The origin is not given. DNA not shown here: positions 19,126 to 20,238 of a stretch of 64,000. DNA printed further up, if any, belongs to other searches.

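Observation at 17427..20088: Contiguous GMD, Fcl-like and GT10 fucosyltransferase-like genes: a self-contained GDP-6-deoxyhexose synthesis-and-transfer unit.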

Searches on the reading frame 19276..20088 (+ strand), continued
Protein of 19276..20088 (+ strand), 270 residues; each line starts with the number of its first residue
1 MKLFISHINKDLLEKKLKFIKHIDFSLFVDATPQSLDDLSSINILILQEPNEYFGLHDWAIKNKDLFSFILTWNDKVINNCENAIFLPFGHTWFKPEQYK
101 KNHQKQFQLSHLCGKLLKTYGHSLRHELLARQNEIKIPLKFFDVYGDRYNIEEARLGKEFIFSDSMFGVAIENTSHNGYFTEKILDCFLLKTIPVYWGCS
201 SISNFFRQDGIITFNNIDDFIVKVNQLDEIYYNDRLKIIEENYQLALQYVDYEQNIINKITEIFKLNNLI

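Call 39: find_homologous_proteins(query=A1, max_evalue=0.001)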
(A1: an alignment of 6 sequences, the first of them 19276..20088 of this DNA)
Query A1 (6 sequences) (270 aa, profile of the alignment): 1100 proteins with E <= 0.001 among 4776 candidates; the best 120 are listed.
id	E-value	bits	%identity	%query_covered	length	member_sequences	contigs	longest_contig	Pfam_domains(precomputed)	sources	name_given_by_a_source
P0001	6.6e-102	359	89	100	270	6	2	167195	PF00852.27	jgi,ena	jgi:hypothetical protein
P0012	4.1e-99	350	76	100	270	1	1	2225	PF00852.27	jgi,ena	-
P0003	7.4e-97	342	76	100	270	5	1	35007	PF00852.27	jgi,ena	jgi:hypothetical protein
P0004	1.4e-96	341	79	100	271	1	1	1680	PF00852.27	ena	-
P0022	2.2e-96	341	74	100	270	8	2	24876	PF00852.27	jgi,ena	jgi:hypothetical protein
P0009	5.6e-96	339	76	100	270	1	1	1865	PF00852.27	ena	-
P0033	1.3e-95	338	74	100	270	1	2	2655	PF00852.27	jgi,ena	jgi:hypothetical protein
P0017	1.3e-95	338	75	100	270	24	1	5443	PF00852.27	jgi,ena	jgi:hypothetical protein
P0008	1.3e-95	338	75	100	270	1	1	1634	PF00852.27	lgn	-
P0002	1.4e-95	338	78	100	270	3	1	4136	PF00852.27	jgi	jgi:hypothetical protein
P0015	1.4e-95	338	75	100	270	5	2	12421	-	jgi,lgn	-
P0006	2.5e-95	337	75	100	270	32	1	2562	PF00852.27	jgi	-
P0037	2.6e-95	337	74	100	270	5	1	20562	PF00852.27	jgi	-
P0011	3.2e-95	337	75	100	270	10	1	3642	PF00852.27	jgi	-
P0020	3.7e-95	337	76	100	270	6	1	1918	PF00852.27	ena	-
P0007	4.6e-95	336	75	100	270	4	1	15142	PF00852.27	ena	-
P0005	5.0e-95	336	75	100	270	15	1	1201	PF00852.27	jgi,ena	jgi:hypothetical protein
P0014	5.5e-95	336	74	100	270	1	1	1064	PF00852.27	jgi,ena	jgi:hypothetical protein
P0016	6.0e-95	336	75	100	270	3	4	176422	PF00852.27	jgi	jgi:hypothetical protein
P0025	6.0e-95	336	75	100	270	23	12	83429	PF00852.27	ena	-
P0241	1.1e-94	335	47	100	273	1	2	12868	PF00852.27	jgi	jgi:hypothetical protein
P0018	1.5e-94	335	75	100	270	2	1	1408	PF00852.27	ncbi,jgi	jgi:hypothetical protein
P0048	2.4e-94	334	73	100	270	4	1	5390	PF00852.27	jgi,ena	jgi:hypothetical protein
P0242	2.4e-94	334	67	100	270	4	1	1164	PF00852.27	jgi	-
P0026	4.3e-94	333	74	100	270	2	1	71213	PF00852.27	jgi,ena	jgi:hypothetical protein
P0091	6.3e-94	332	69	100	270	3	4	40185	PF00852.27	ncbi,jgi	jgi:hypothetical protein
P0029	8.9e-94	332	75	100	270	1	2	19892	PF00852.27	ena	-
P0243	1.3e-93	331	47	100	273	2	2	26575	PF00852.27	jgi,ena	jgi:hypothetical protein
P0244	1.7e-93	331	63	100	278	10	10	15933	PF00852.27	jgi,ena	-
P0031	2.1e-93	331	75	100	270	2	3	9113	PF00852.27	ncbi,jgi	jgi:hypothetical protein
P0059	2.6e-93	330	72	100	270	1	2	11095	PF00852.27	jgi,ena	jgi:hypothetical protein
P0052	2.7e-93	330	72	100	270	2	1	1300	PF00852.27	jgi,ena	-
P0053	2.7e-93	330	72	100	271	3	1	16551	PF00852.27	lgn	-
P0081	3.0e-93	330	70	100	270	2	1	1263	PF00852.27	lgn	-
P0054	3.3e-93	330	71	100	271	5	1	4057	PF00852.27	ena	-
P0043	7.2e-93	329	73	100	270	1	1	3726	PF00852.27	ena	-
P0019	7.3e-93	329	74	100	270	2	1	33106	PF00852.27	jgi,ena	jgi:hypothetical protein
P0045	8.0e-93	329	72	100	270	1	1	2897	PF00852.27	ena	-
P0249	8.6e-93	329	69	100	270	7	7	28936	PF00852.27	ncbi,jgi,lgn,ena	jgi:hypothetical protein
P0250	9.4e-93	329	45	100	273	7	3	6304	PF00852.27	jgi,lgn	-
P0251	1.1e-92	328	48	100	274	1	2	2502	PF00852.27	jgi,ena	jgi:hypothetical protein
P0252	1.2e-92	328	44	100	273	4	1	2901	PF00852.27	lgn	-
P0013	1.3e-92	328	75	100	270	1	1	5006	PF00852.27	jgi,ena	jgi:hypothetical protein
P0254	1.6e-92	328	66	100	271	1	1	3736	PF00852.27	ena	-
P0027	2.1e-92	327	75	100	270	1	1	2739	PF00852.27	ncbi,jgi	jgi:hypothetical protein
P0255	2.3e-92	327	45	100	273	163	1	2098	PF00852.27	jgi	jgi:hypothetical protein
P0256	2.3e-92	327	46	100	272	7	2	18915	PF00852.27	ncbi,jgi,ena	jgi:hypothetical protein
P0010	2.8e-92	327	73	100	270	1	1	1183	PF00852.27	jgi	jgi:hypothetical protein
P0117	3.2e-92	327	69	100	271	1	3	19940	PF00852.27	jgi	-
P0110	3.6e-92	327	69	100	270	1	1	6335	PF00852.27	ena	-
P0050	3.7e-92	327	71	100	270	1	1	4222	PF00852.27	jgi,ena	-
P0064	4.0e-92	327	73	100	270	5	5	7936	PF00852.27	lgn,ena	-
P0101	4.2e-92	327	68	100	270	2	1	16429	PF00852.27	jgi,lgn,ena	jgi:hypothetical protein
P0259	4.6e-92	326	70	95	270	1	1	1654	PF00852.27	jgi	-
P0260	4.7e-92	326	66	100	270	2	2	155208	PF00852.27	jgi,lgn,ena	jgi:hypothetical protein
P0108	6.5e-92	326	67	100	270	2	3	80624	PF00852.27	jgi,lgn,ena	jgi:hypothetical protein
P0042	6.8e-92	326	71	100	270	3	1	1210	PF00852.27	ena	-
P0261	7.9e-92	326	68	100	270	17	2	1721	PF00852.27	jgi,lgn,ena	jgi:hypothetical protein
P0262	8.7e-92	325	66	100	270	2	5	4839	PF00852.27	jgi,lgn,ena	jgi:hypothetical protein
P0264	9.2e-92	325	66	100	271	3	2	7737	PF00852.27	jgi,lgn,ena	jgi:hypothetical protein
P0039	1.2e-91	325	71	100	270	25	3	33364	PF00852.27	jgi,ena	jgi:hypothetical protein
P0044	1.2e-91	325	71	100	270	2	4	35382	PF00852.27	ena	-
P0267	1.4e-91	325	67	100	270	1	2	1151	PF00852.27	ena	-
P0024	2.0e-91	324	74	100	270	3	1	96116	PF00852.27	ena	-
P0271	2.2e-91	324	66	100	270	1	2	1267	PF00852.27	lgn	-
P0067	2.9e-91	324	71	100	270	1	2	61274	PF00852.27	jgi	jgi:hypothetical protein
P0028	3.5e-91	323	73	100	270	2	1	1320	PF00852.27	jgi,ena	jgi:hypothetical protein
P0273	4.0e-91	323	66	100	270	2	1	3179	PF00852.27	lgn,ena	-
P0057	4.2e-91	323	74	100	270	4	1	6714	PF00852.27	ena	-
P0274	4.7e-91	323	67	100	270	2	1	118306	PF00852.27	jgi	jgi:hypothetical protein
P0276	4.8e-91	323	64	100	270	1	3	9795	PF00852.27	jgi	jgi:hypothetical protein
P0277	5.0e-91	323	66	100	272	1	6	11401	PF00852.27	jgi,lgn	-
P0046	5.4e-91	323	71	100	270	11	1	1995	PF00852.27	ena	-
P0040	5.6e-91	323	71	100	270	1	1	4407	PF00852.27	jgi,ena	-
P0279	5.8e-91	323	69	100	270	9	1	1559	PF00852.27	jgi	jgi:hypothetical protein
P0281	6.0e-91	323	68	96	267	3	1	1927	PF00852.27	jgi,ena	-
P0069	6.9e-91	323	69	100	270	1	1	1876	PF00852.27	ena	-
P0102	7.5e-91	322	69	100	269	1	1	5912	PF00852.27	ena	-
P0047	7.5e-91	322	71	100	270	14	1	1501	PF00852.27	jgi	-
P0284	9.0e-91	322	65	100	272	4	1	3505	PF00852.27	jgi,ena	jgi:hypothetical protein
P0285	9.2e-91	322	68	100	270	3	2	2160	PF00852.27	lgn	-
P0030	1.0e-90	322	72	100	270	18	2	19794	PF00852.27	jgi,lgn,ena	jgi:hypothetical protein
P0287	1.2e-90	322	68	96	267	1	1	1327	PF00852.27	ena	-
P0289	1.3e-90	322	67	100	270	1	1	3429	PF00852.27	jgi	-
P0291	1.6e-90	321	67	100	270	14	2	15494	PF00852.27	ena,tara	tara:strand:+ start:85 stop:897 length:813 start_codon:yes stop_codon:yes gene_type:complete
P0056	1.6e-90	321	72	100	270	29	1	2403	PF00852.27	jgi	-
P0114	1.7e-90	321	69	100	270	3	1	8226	PF00852.27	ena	-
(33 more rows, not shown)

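Call 43: search_protein_families(library=pfam, proteins=[window:19276-20088:+], max_evalue=1)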
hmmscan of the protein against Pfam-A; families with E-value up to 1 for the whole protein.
window:19276-20088:+ (270 aa): 1 family
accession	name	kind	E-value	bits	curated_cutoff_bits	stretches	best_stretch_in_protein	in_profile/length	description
PF00852.26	Glyco_transf_10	-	4.3e-07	30.2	23.9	1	143-227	35-118/182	Glycosyltransferase family 10 (fucosyltransferase) C-term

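Call 45: search_protein_representatives(protein=window:19276-20088:+)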
Query: 270 residues. Proteins with E-value up to 0.001 (for the whole library): 4876; up to 1e-10: 1730; up to 1e-30: 96. The best 150 are listed.
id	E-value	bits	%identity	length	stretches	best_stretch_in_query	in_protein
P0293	1.8e-106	372.2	64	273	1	1-269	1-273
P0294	5.5e-72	259.1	50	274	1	2-270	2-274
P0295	1.2e-68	248.1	48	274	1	1-270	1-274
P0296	1.6e-64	234.6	65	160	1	1-159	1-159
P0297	7.1e-60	219.3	47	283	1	40-268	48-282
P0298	2.5e-58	214.3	44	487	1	20-269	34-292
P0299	2.3e-56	207.8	45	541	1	13-253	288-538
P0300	1.2e-53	199.0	40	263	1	1-261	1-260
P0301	1.3e-53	198.8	51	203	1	86-261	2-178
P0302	2.7e-51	191.2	43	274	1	18-269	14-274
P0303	4.0e-49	184.1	42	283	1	13-265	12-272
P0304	3.0e-47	177.9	39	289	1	19-269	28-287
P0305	5.7e-45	170.5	61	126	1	1-126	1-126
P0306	3.2e-44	168.0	41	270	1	36-265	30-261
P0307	5.7e-43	163.9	40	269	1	23-265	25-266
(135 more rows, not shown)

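Call 46: predict_structure(alignment_id=A2)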
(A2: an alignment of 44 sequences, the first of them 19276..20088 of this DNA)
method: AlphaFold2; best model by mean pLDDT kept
length: 270 residues; sequences in the alignment: 44
mean_pLDDT: 93.5   pTM: 0.88
mean pLDDT of the five models: 93.5, 93.3, 93.0, 91.7, 90.0
residues with pLDDT >= 90: 230; 70-90: 34; 50-70: 6; < 50: 0
segments of 3 or more residues with pLDDT < 50: none
pLDDT, mean of each block of 10 residues (from residue 1): 92 94 96 96 90 80 97 95 95 90 96 88 96 98 82 83 96 92 95 97 96 98 98 98 96 94 96
secondary structure, 60 per line:
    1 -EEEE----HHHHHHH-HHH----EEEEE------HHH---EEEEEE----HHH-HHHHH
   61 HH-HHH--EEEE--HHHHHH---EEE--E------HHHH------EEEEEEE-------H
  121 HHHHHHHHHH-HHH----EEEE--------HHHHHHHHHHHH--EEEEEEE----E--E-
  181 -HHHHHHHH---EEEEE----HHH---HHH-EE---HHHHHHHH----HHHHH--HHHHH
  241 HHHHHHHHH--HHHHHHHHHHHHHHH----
elements in order: E2-5 H10-16 E25-29 E42-47 H56-62 E69-72 H75-80 E84-86 H96-99 E106-112 H120-130 E139-142 H151-162 E165-171 H182-189 E193-197 H217-224 H229-233 H236-249 H252-266

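Call 49: fold_search(model_id=the predicted structure, library=pdb)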
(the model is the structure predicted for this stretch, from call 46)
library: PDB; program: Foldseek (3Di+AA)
matches with E <= 10: 434; with E <= 0.001: 27
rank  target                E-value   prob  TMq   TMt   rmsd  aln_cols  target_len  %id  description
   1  2nzw_C                4.2e-08  1.00  0.54  0.43   9.2       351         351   16  Crystal Structure of alpha1,3-Fucosyltransferase (released 2007-01-23)
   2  2nzw_A                6.0e-08  1.00  0.54  0.44   6.9       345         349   16  Crystal Structure of alpha1,3-Fucosyltransferase (released 2007-01-23)
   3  2nzw_B                9.3e-08  1.00  0.53  0.44   7.3       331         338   15  Crystal Structure of alpha1,3-Fucosyltransferase (released 2007-01-23)
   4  2nzy_A                1.5e-07  1.00  0.50  0.41   8.3       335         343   16  Crystal Structure of alpha1,3-Fucosyltransferase with GDP-fucose (released 2007-01-23)
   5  2nzx_A                1.6e-07  1.00  0.50  0.41   7.5       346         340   14  Crystal Structure of alpha1,3-Fucosyltransferase with GDP (released 2007-01-23)
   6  2nzx_C                2.8e-07  1.00  0.51  0.41   7.5       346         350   16  Crystal Structure of alpha1,3-Fucosyltransferase with GDP (released 2007-01-23)
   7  8d0w_A                4.9e-07  1.00  0.47  0.43   8.9       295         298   15  Human FUT9 bound to H-Type 2 (released 2023-05-24)
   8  8d0o_A                8.4e-07  1.00  0.49  0.45   8.6       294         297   16  Human alpha1,3-fucosyltransferase FUT9, heavy atom derivative (released 2023-05-24)
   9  5zoi_A                1.2e-06  1.00  0.50  0.41   6.5       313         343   15  Crystal Structure of alpha1,3-Fucosyltransferase (released 2019-06-26)
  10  7yro_G                3.3e-06  1.00  0.58  0.48   5.8       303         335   16  Crystal structure of mango fucosyltransferase 13 (released 2023-08-16)
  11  7yro_F                7.7e-06  1.00  0.57  0.48   5.9       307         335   16  Crystal structure of mango fucosyltransferase 13 (released 2023-08-16)
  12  9s6a_A                8.7e-06  1.00  0.50  0.35   9.2       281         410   12  Crystal structure of Arabidopsis thaliana FUT11 complexed to GDP and G0 (released 2026-01-28)
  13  7yro_B                1.3e-05  1.00  0.58  0.49   5.8       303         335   16  Crystal structure of mango fucosyltransferase 13 (released 2023-08-16)
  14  7yro_C                1.4e-05  1.00  0.58  0.48   5.8       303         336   16  Crystal structure of mango fucosyltransferase 13 (released 2023-08-16)
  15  7yro_H                1.5e-05  1.00  0.57  0.47   6.0       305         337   15  Crystal structure of mango fucosyltransferase 13 (released 2023-08-16)
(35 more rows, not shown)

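Call 72: fold_search(model_id=the predicted structure, library=viral)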
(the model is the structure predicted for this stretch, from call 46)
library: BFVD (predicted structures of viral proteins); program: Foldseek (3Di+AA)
matches with E <= 10: 324; with E <= 0.001: 86
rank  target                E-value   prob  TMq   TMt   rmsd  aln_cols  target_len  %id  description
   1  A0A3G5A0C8            1.6e-11  1.00  0.63  0.33   6.5       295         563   19  Glycosyltransferase [Harvfovirus sp.]
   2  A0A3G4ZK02            2.1e-10  1.00  0.66  0.31   6.0       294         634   18  Glycosyltransferase [Terrestrivirus sp.]
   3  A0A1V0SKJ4            5.7e-10  1.00  0.63  0.21   5.6       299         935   16  Glycosyltransferase [Klosneuvirus KNV1]
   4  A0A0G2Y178            8.2e-10  1.00  0.57  0.29   6.2       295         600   16  Glycosyltransferase family 10 [Acanthamoeba polyphaga mimivirus]
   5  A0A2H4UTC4            1.2e-08  1.00  0.67  0.53   5.6       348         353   14  Fucosyltransferase C-terminal domain-containing protein [Bodo saltans virus]
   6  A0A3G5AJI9            3.9e-08  1.00  0.64  0.56   6.2       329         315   13  Uncharacterized protein [Satyrvirus sp.]
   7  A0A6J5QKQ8            6.4e-08  1.00  0.64  0.59   6.1       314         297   15  Glycosyl transferases group 1 [uncultured Caudovirales phage]
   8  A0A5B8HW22            7.2e-08  1.00  0.55  0.29   7.2       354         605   12  Glycosyl transferase family 2 [Mimiviridae sp. ChoanoV1]
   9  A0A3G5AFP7            1.1e-07  1.00  0.65  0.17   5.7       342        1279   15  Alpha (1,3)-fucosyltransferase [Solivirus sp.]
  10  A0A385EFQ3            2.0e-07  1.00  0.58  0.55   6.2       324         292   13  Spore protein YkvP/CgeB glycosyl transferase-like domain-containing protein [Synechococcus phage S-T4]
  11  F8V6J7                2.2e-07  1.00  0.53  0.58   4.9       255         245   19  Uncharacterized protein R654b [Acanthamoeba polyphaga mimivirus]
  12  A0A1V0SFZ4            2.2e-07  1.00  0.58  0.36   6.8       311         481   14  Uncharacterized protein [Hokovirus HKV1]
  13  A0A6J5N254            4.3e-07  1.00  0.53  0.55   6.9       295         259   16  Glycosyl transferase family 10 [uncultured Caudovirales phage]
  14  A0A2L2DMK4            6.6e-07  1.00  0.47  0.38   7.6       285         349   15  Uncharacterized protein [Acanthamoeba polyphaga mimivirus]
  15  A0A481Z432            7.0e-07  1.00  0.54  0.25   7.2       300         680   19  Glycosyltransferase [Mimivirus LCMiAC02]
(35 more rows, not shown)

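Call 76: find_related_loci(query=A2, collection=genome_contigs, flank=8000)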
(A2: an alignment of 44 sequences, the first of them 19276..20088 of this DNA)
Query A2 (270 aa) in genome_contigs; peptide patterns used: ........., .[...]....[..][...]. (x = any residue, [..] = any of these).
32 stretches matched a pattern; 12 encode a relative of the query (tblastn E <= 1e-3); 12 distinct loci.
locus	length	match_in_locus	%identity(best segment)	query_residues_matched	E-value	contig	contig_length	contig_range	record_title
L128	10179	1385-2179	28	5-263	2e-34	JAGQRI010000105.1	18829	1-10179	MAG: Planctomycetota bacterium isolate HKST-UBA88 2015-01-06_1_(paired)_contig_50619, whole genome shotgun sequence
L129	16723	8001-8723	30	22-263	6e-34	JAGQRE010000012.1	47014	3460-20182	MAG: Planctomycetota bacterium isolate HKST-UBA84 NODE_12_length_47014_cov_9.952894, whole genome shotgun sequence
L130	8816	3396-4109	30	23-258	3e-32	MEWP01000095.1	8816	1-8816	MAG: candidate division Zixibacteria bacterium RBG_16_53_22 RBG_16_scaffold_32871, whole genome shotgun sequence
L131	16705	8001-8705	30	27-262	7e-31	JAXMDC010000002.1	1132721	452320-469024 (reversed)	MAG: Bauldia sp. isolate STL-PRO26 C4.46.fa-2, whole genome shotgun sequence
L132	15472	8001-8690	33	23-246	8e-31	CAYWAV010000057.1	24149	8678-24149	MAG TPA_asm: uncultured Chitinophaga sp. isolate SRP128246_co1_111 genome assembly, contig: NODE_3941_length_24149_cov_1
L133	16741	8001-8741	29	17-263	5e-29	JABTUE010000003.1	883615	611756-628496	MAG: Planctomycetota bacterium isolate H3_PLA7 seq003, whole genome shotgun sequence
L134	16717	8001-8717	30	27-263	1e-28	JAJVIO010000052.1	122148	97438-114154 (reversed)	MAG: Planctomycetota bacterium isolate Bin_90R c_000000000721, whole genome shotgun sequence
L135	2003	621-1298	28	40-264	8e-27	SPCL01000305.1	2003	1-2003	MAG: Thermodesulfobacteriales bacterium isolate das_tool.metabat2.12 k141_2786695, whole genome shotgun sequence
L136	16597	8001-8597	30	67-263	2e-25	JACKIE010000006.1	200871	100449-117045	MAG: Planctomycetota bacterium isolate HK-STAS-PLAN-36 HK-STAS-PLAN-36_6, whole genome shotgun sequence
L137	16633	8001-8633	28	45-265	3e-23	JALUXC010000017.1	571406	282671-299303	MAG: Pseudophaeobacter sp. isolate 131-447_metabat1_scaf2bin.003 131-447_scaffold_3_c2, whole genome shotgun sequence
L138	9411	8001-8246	43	167-241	2e-14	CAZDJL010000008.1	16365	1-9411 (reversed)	MAG TPA_asm: uncultured Desulfovibrionaceae bacterium isolate binchicken_co35_271 genome assembly, contig: NODE_2356_len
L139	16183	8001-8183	43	164-224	5e-14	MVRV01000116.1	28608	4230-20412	MAG: Smithella sp. PtaU1.Bin162 A4E71_contig000116, whole genome shotgun sequence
